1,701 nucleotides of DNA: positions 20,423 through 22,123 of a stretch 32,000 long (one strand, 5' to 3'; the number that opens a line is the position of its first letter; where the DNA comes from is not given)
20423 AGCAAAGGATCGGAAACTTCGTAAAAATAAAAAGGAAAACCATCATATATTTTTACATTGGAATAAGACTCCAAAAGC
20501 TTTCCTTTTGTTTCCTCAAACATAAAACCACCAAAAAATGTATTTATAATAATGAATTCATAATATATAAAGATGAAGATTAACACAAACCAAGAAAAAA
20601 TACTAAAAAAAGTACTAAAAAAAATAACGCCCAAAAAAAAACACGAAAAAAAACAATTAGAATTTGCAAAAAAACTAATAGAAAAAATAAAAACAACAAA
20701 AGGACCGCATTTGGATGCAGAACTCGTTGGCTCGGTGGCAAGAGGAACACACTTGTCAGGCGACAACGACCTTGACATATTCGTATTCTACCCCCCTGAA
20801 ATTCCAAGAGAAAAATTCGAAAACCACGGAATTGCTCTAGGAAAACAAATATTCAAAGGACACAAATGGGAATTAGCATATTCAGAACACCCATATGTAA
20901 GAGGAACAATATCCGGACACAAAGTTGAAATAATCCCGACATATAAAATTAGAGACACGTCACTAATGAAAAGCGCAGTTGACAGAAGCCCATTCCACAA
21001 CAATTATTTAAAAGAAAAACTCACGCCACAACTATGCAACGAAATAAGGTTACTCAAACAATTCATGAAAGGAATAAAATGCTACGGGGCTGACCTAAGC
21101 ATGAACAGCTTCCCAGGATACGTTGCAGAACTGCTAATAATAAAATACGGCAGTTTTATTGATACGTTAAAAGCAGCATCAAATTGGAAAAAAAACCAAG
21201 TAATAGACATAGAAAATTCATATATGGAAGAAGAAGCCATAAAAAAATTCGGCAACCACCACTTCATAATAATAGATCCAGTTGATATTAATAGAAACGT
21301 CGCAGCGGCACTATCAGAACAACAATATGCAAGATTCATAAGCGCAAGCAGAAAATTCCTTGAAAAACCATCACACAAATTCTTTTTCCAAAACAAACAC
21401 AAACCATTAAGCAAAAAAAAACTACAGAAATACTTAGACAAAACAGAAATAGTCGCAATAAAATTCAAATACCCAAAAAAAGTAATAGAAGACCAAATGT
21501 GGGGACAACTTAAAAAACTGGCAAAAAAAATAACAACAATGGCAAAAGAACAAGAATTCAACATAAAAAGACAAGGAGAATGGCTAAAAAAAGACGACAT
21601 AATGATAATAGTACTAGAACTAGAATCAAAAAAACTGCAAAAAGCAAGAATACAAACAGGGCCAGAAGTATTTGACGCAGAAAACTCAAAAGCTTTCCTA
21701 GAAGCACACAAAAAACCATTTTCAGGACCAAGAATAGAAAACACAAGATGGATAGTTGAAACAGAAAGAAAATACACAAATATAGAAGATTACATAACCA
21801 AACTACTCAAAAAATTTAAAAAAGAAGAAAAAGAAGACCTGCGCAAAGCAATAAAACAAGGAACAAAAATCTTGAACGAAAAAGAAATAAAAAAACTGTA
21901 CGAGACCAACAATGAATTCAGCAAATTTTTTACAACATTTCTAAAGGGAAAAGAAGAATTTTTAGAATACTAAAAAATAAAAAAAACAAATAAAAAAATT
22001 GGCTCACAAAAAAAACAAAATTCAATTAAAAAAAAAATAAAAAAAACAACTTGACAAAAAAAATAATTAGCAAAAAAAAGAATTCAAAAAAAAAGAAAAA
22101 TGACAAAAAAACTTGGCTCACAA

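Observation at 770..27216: Strand-polarised dispersed motif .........-(A)n confined to poly-A intergenic islands (at least 18 copies)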

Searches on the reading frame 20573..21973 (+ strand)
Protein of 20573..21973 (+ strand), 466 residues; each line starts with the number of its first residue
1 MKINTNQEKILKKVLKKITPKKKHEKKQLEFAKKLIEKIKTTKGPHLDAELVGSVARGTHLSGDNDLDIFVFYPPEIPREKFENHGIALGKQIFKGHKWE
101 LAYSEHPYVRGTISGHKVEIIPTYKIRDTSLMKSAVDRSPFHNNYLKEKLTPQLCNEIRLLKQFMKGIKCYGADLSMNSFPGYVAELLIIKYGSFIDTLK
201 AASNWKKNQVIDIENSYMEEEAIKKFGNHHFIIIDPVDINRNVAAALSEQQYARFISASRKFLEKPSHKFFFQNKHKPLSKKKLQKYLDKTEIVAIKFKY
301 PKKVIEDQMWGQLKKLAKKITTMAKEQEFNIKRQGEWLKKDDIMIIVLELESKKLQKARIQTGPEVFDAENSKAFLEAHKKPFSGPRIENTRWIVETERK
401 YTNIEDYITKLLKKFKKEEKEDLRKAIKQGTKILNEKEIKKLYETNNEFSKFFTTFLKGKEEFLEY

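Call 11: search_protein_families(library=pfam, proteins=[window:20573-21973:+], max_evalue=0.001)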
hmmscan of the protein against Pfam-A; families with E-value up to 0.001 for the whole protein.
window:20573-21973:+ (466 aa): 3 families
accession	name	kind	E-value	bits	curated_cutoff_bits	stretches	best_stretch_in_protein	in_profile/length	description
PF09249.16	tRNA_NucTransf2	-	1e-40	138.9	27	1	156-272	1-113/113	tRNA nucleotidyltransferase, second domain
PF21133.2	CAA_C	-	4.7e-26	91.6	22.2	1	291-435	3-143/144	CCA-adding enzyme, C-terminal domain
PF01909.29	NTP_transf_2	-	4.1e-11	43.6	21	1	33-141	2-92/93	Nucleotidyltransferase domain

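Call 23: find_homologous_proteins(query=window:20573-21973:+, max_evalue=1e-30)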
Query window:20573-21973:+ (466 aa): 1670 proteins with E <= 1e-30 among 8000 candidates; the best 120 are listed.
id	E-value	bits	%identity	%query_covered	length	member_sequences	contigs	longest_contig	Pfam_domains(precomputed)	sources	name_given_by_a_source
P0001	6.2e-278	940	91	100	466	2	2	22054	PF21133.3,PF09249.17,PF01909.30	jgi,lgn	jgi:tRNA nucleotidyltransferase (CCA-adding enzyme)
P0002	1.0e-179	616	60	98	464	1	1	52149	PF21133.3,PF09249.17,PF01909.30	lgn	-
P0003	2.6e-176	605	57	98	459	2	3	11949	PF21133.3,PF09249.17,PF01909.30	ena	-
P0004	2.4e-175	602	59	98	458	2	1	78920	PF21133.3,PF09249.17,PF01909.30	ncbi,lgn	-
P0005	2.4e-172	592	57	100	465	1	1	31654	PF21133.3,PF09249.17,PF01909.30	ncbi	-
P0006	5.8e-172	591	59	98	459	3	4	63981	PF21133.3,PF09249.17,PF18144.8,PF01909.30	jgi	-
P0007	1.2e-169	583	56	98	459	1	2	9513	PF21133.3,PF09249.17,PF01909.30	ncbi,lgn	-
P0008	5.3e-169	581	57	98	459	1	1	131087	PF21133.3,PF09249.17,PF01909.30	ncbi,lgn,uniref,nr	ncbi:MAG: CCA tRNA nucleotidyltransferase [Candidatus Diapherotrites archaeon]|uniref:CCA-adding enz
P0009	8.9e-169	580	57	98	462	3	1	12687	PF21133.3,PF09249.17,PF10108.16,PF01909.30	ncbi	-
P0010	2.1e-167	576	55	98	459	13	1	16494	PF21133.3,PF09249.17,PF01909.30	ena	-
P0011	2.1e-167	576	56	98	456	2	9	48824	PF21133.3,PF09249.17,PF01909.30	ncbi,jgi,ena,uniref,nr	ncbi:MAG TPA: CCA tRNA nucleotidyltransferase [Candidatus Diapherotrites archaeon]|uniref:CCA-adding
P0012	7.1e-166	571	58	98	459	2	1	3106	PF21133.3,PF09249.17,PF01909.30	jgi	-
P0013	1.0e-165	570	57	98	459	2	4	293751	PF21133.3,PF09249.17,PF01909.30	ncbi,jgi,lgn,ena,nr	ncbi:MAG TPA: CCA tRNA nucleotidyltransferase [archaeon]|nr:CCA tRNA nucleotidyltransferase [archaeo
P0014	2.3e-165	569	55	98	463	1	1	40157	PF21133.3,PF09249.17,PF01909.30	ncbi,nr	ncbi:CCA-adding enzyme [uncultured archaeon]|nr:CCA-adding enzyme [uncultured archaeon]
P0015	2.0e-163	563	55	98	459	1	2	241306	PF21133.3,PF09249.17,PF01909.30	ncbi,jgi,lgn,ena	-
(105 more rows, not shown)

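Call 24: find_encoding_contigs(protein=P0001, flank=10000, max_places=4)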
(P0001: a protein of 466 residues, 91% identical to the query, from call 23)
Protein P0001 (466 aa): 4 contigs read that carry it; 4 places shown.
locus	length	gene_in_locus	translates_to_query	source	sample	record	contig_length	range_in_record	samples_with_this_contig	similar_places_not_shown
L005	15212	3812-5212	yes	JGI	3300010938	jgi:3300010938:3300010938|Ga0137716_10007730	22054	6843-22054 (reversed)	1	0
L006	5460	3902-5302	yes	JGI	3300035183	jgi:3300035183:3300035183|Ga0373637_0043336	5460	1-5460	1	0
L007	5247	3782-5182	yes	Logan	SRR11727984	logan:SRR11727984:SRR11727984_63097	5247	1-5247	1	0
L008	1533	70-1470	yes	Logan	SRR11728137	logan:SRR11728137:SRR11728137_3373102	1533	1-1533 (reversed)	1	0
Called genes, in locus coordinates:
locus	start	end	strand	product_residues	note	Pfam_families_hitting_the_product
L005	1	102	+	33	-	?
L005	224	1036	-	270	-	-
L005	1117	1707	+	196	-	PF02676:TYW3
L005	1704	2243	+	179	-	PF02834:LigT_PEase, PF13563:2_5_RNA_ligase2, PF02834:LigT_PEase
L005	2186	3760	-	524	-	PF00437:T2SSE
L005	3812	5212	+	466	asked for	PF01909:NTP_transf_2, PF09249:tRNA_NucTransf2, PF21133:CAA_C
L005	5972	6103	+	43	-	-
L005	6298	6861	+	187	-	PF04011:LemA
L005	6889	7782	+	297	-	PF01435:Peptidase_M48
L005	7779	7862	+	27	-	-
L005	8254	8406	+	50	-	PF07754:Ribosomal_aS21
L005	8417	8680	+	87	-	PF00736:EF1_GNE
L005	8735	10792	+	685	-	PF02463:SMC_N, PF13175:AAA_15 (weak), PF13476:AAA_23, PF13555:AAA_29, PF13304:AAA_21 (faint), PF04423:Rad50_zn_hook (weak), PF13166:AAA_13, PF13558:SbcC_Walker_B (faint)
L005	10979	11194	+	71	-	-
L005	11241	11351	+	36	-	-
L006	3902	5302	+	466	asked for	PF01909:NTP_transf_2, PF09249:tRNA_NucTransf2, PF21133:CAA_C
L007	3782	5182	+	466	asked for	PF01909:NTP_transf_2, PF09249:tRNA_NucTransf2, PF21133:CAA_C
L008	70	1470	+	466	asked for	PF01909:NTP_transf_2, PF09249:tRNA_NucTransf2, PF21133:CAA_C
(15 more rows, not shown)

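Call 25: find_encoding_contigs(protein=P0002, flank=10000, max_places=3)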
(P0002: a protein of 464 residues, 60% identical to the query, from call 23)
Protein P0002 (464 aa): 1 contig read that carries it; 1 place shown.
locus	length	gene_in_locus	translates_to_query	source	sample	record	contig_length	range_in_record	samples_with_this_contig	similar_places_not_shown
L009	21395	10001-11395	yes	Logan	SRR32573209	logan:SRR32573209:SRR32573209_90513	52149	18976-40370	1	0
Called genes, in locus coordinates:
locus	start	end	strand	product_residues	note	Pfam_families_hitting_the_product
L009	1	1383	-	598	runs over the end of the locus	PF00037:Fer4 (weak), PF02463:SMC_N (weak), PF13175:AAA_15 (faint), PF13476:AAA_23 (faint), PF00005:ABC_tran, PF13304:AAA_21 (faint), PF00005:ABC_tran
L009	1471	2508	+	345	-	PF26356:Pelota_N, PF03464:eRF1_2, PF03465:eRF1_3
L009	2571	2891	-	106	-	-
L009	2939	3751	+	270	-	PF01451:LMWPc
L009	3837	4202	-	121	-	PF10107:Endonuc_Holl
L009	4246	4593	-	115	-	-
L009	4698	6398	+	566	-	PF23613:ELP3_N (weak), PF04055:Radical_SAM, PF16199:Radical_SAM_C, PF00583:Acetyltransf_1 (weak)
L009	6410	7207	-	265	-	-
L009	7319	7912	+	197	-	PF02676:TYW3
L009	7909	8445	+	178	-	PF02834:LigT_PEase, PF13563:2_5_RNA_ligase2, PF02834:LigT_PEase (weak)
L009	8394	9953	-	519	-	PF00437:T2SSE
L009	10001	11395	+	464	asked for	PF01909:NTP_transf_2, PF09249:tRNA_NucTransf2, PF21133:CAA_C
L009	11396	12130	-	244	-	PF01978:TrmB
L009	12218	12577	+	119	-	-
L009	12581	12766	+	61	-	-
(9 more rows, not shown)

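Call 51: find_encoding_contigs(protein=P0004, flank=10000, max_places=1)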
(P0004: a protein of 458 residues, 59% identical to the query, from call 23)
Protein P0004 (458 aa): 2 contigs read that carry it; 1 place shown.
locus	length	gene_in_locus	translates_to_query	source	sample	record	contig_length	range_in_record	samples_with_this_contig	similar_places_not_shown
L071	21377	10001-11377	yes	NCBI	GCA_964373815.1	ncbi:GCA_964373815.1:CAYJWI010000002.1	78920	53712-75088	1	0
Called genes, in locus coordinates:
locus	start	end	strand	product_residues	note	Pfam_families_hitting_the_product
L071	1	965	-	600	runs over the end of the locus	PF00037:Fer4 (weak), PF00005:ABC_tran, PF02463:SMC_N (faint), PF13304:AAA_21 (faint), PF13476:AAA_23 (faint), PF20720:nSTAND3 (faint), PF00005:ABC_tran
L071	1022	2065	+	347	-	PF26356:Pelota_N, PF08032:SpoU_sub_bind (faint), PF03465:eRF1_3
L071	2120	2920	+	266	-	-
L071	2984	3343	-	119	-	PF10107:Endonuc_Holl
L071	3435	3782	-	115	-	-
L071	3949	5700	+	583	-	PF23613:ELP3_N, PF04055:Radical_SAM, PF16199:Radical_SAM_C, PF00583:Acetyltransf_1 (weak)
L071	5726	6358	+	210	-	-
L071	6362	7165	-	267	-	-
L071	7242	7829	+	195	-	PF02676:TYW3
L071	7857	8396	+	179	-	PF02834:LigT_PEase, PF13563:2_5_RNA_ligase2, PF02834:LigT_PEase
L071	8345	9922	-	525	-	PF00437:T2SSE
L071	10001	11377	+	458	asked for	PF01909:NTP_transf_2, PF09249:tRNA_NucTransf2, PF21133:CAA_C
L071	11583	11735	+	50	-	PF07754:Ribosomal_aS21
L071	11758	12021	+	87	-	PF00736:EF1_GNE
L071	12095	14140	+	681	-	PF02463:SMC_N, PF13175:AAA_15, PF13476:AAA_23, PF13555:AAA_29, PF13304:AAA_21 (faint), PF13166:AAA_13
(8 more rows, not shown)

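Call 52: find_encoding_contigs(protein=P0006, flank=10000, max_places=1)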
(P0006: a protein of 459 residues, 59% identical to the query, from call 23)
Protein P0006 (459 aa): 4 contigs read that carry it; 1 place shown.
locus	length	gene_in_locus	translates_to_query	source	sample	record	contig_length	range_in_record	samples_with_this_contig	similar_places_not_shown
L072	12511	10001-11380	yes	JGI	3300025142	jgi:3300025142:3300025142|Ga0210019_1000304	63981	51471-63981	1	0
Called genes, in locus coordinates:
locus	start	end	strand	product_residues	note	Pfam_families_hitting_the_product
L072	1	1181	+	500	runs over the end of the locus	PF13598:DUF4139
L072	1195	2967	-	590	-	PF14697:Fer4_21, PF02463:SMC_N (faint), PF00005:ABC_tran, PF13304:AAA_21 (faint), PF00005:ABC_tran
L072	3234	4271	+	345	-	PF26356:Pelota_N, PF03465:eRF1_3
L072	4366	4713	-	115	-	-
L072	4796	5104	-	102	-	-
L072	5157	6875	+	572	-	PF04055:Radical_SAM, PF16199:Radical_SAM_C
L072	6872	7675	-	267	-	-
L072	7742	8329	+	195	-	PF02676:TYW3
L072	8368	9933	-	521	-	PF00437:T2SSE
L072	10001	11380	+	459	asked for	PF18144:SMODS (faint), PF01909:NTP_transf_2, PF09249:tRNA_NucTransf2, PF21133:CAA_C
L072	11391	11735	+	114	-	-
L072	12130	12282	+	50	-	PF07754:Ribosomal_aS21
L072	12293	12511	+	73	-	?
